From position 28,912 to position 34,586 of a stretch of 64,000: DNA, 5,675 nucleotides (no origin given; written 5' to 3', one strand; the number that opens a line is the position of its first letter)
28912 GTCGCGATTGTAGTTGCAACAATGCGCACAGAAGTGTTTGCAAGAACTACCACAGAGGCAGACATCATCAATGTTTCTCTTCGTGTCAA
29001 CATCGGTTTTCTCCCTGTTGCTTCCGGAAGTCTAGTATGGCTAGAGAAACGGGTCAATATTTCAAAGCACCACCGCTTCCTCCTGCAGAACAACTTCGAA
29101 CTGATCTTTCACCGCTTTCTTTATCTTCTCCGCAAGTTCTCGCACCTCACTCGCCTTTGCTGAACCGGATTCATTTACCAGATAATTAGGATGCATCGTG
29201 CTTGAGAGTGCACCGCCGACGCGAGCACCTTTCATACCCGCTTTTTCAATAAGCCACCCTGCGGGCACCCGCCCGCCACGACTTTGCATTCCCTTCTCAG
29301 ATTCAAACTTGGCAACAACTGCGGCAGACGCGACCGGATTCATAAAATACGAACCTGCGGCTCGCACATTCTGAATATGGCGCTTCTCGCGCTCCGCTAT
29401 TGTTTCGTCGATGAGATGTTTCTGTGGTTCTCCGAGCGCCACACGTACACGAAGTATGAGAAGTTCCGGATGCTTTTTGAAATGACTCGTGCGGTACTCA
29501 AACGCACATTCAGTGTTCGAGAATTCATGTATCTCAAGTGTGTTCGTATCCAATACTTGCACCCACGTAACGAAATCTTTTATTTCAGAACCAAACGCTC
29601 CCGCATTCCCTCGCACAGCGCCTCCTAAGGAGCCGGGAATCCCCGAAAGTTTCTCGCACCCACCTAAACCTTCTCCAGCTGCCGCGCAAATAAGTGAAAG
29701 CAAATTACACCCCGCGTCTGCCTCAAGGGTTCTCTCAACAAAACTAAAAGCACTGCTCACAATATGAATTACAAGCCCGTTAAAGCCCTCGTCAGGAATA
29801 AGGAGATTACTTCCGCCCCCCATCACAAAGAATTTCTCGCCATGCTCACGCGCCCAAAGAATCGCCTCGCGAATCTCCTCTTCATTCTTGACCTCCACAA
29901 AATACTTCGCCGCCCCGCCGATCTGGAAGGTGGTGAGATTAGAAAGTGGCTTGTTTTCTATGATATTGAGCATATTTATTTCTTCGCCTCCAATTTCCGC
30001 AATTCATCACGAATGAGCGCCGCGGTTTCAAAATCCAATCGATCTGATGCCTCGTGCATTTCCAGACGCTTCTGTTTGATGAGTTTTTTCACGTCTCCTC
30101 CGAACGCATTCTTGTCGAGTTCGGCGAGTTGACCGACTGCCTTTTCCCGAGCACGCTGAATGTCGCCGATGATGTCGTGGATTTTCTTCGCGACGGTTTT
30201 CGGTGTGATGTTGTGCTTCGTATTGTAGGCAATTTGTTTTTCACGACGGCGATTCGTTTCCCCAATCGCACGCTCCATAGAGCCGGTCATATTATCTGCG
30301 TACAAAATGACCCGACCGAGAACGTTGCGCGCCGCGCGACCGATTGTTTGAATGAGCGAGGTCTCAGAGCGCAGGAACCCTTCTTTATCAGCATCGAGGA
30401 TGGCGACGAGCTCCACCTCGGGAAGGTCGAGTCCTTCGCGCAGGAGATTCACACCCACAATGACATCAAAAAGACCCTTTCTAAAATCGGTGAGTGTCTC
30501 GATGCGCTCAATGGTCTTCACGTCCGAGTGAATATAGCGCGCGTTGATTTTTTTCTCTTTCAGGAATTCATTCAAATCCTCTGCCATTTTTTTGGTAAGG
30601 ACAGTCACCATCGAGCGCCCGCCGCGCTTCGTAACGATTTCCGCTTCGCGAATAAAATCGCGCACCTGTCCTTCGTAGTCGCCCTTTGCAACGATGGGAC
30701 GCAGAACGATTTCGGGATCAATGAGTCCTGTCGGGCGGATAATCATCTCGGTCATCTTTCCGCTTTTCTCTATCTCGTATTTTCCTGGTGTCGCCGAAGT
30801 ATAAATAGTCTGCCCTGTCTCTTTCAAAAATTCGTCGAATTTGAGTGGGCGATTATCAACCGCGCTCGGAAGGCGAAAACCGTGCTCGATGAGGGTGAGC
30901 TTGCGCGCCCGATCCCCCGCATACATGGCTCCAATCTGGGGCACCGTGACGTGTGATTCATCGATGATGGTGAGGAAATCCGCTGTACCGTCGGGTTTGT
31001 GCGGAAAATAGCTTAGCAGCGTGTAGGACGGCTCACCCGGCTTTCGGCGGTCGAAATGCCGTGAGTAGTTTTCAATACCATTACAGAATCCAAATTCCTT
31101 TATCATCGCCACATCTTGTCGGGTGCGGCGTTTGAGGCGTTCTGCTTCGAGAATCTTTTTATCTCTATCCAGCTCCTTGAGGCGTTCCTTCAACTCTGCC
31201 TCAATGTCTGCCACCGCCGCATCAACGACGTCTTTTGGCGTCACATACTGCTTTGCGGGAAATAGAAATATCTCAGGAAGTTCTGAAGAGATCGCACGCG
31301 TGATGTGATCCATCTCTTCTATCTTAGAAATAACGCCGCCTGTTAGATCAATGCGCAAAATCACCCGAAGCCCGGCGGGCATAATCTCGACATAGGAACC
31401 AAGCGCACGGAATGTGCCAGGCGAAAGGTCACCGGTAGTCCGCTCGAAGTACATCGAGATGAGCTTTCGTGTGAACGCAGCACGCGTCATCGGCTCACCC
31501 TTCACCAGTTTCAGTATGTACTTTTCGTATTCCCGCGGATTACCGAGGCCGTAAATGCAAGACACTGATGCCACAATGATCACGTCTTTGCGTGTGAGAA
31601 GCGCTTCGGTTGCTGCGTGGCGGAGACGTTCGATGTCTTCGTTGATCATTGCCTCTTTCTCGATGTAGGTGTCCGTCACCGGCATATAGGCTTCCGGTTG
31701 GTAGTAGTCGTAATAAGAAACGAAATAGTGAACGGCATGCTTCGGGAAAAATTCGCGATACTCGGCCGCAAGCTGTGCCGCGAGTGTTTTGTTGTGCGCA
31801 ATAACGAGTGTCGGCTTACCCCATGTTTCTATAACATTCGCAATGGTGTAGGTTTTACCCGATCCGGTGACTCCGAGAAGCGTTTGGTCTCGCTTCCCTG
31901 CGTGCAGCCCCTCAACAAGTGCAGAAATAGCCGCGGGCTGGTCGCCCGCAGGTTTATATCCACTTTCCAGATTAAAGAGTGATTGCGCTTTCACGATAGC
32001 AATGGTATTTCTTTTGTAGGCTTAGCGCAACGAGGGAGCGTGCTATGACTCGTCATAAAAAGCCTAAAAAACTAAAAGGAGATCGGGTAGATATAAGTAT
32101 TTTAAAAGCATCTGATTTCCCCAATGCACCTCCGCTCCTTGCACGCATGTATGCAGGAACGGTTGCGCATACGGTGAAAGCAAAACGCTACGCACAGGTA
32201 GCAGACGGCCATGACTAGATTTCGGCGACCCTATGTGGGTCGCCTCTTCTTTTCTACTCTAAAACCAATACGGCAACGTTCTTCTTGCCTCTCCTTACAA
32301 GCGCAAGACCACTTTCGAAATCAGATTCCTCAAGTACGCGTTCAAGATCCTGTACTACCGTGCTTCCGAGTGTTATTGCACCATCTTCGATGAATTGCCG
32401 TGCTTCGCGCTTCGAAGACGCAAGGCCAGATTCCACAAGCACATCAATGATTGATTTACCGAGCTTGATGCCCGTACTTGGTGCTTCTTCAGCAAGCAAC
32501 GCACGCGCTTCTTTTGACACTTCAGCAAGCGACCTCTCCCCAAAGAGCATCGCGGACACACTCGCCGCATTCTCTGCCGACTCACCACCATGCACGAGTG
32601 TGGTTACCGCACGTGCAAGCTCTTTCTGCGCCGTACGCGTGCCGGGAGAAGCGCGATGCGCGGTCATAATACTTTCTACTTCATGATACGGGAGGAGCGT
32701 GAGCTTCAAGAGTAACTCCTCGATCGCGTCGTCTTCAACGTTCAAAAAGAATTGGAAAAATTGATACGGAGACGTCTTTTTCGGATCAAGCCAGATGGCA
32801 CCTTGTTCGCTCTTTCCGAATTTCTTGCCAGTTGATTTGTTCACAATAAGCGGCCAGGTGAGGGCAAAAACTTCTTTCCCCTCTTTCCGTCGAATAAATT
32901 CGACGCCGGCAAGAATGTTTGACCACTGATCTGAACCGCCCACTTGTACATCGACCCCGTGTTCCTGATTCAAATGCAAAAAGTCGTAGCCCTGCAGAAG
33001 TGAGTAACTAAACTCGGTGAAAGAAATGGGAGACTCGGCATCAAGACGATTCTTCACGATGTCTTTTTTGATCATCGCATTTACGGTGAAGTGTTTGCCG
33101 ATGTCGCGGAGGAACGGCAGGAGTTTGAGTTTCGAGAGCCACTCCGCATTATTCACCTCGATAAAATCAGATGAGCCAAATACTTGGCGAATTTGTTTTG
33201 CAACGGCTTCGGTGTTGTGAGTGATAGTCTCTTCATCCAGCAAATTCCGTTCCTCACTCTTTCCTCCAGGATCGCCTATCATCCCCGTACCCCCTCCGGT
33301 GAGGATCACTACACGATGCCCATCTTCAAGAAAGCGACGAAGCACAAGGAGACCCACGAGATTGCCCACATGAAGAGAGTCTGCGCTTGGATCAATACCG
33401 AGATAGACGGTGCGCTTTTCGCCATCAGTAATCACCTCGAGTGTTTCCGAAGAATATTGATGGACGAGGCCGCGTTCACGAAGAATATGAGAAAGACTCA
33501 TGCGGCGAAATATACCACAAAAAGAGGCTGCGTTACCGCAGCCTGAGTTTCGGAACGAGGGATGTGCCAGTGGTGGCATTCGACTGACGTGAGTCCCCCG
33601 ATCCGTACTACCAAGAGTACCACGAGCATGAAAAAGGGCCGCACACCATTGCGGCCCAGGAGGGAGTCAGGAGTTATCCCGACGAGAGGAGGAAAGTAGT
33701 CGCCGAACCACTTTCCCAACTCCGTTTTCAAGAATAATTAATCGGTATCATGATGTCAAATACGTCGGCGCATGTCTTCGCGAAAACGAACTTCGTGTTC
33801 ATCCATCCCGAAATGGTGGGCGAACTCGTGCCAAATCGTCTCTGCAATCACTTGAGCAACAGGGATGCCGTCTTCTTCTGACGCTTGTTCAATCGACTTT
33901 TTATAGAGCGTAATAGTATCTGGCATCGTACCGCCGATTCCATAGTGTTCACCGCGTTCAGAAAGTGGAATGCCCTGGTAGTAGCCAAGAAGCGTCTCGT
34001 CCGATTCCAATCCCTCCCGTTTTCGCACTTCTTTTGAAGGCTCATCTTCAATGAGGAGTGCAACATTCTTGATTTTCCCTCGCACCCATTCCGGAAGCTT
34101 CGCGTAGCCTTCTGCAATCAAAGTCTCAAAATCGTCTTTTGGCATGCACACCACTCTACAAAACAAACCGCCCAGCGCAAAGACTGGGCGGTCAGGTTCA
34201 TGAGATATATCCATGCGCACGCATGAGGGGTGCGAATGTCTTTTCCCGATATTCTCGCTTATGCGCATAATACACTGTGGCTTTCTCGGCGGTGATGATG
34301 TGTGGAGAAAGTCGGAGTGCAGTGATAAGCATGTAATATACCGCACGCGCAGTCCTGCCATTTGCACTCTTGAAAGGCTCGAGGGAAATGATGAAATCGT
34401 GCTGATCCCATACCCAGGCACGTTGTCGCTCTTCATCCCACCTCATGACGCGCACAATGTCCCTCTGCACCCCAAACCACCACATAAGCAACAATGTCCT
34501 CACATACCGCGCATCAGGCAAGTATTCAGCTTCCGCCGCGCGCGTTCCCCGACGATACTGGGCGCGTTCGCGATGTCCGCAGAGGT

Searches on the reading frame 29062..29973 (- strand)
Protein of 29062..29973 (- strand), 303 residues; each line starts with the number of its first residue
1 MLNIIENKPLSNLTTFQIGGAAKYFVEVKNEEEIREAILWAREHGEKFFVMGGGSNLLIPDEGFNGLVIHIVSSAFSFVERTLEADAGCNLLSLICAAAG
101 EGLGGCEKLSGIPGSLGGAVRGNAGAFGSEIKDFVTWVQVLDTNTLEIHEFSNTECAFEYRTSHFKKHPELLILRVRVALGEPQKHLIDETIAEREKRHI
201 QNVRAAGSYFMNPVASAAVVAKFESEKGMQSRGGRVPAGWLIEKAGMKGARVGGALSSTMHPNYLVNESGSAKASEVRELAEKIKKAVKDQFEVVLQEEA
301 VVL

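Call 44: search_protein_families(library=pfam, proteins=[window:29062-29973:-], max_evalue=0.00001)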
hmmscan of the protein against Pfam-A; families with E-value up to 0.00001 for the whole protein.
window:29062-29973:- (303 aa): 2 families
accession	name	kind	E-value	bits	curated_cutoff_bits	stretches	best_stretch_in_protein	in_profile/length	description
PF02873.21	MurB_C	-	1e-23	83.8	27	1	188-302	6-98/99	UDP-N-acetylenolpyruvoylglucosamine reductase, C-terminal domain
PF01565.28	FAD_binding_4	-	1.6e-20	73.7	26.4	1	23-143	2-131/139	FAD binding domain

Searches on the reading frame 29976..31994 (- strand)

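Call 44: search_protein_families(library=pfam, proteins=[window:29976-31994:-], max_evalue=0.00001)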
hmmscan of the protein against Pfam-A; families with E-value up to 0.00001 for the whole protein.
window:29976-31994:- (672 aa): 5 families
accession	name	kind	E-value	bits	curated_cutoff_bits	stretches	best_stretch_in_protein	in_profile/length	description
PF12344.14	UvrB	-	1.6e-23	82.7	27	1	564-605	1-42/43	Ultra-violet resistance protein B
PF00271.37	Helicase_C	-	1.1e-21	77.5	23.5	1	453-557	10-109/110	Helicase conserved C-terminal domain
PF17757.6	UvrB_inter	-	4.5e-17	62.4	22.9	1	161-250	1-91/91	UvrB interaction domain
PF04851.21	ResIII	-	1.3e-10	41.9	22.5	1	16-89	5-83/164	Type III restriction enzyme, res subunit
PF02151.25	UVR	-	8.3e-09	35.4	21.5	1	636-670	1-35/36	UvrB/uvrC motif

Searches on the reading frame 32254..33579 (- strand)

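Call 44: search_protein_families(library=pfam, proteins=[window:32254-33579:-], max_evalue=0.00001)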
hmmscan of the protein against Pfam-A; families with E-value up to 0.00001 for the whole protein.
window:32254-33579:- (441 aa): 3 families
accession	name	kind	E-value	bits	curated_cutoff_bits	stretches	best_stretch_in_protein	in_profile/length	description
PF00579.31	tRNA-synt_1b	-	2.4e-76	257.3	21.1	1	54-346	4-291/292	tRNA synthetases class I (W and Y)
PF22421.1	SYY_C-terminal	-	6.8e-15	55.2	27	1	364-435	7-80/83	Tyrosine--tRNA ligase SYY-like C-terminal domain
PF01479.30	S4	-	9.8e-08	32.1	22.8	1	379-420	5-46/48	S4 domain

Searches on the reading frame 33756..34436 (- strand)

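Call 44: search_protein_families(library=pfam, proteins=[window:33756-34436:-], max_evalue=0.00001)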
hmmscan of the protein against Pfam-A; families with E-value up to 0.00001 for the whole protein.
window:33756-34436:- (226 aa): 1 family
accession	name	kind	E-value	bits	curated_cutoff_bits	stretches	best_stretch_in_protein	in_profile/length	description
PF06262.17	Zincin_1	-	1.1e-22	80.2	22.4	1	123-217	2-93/97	Zincin-like metallopeptidase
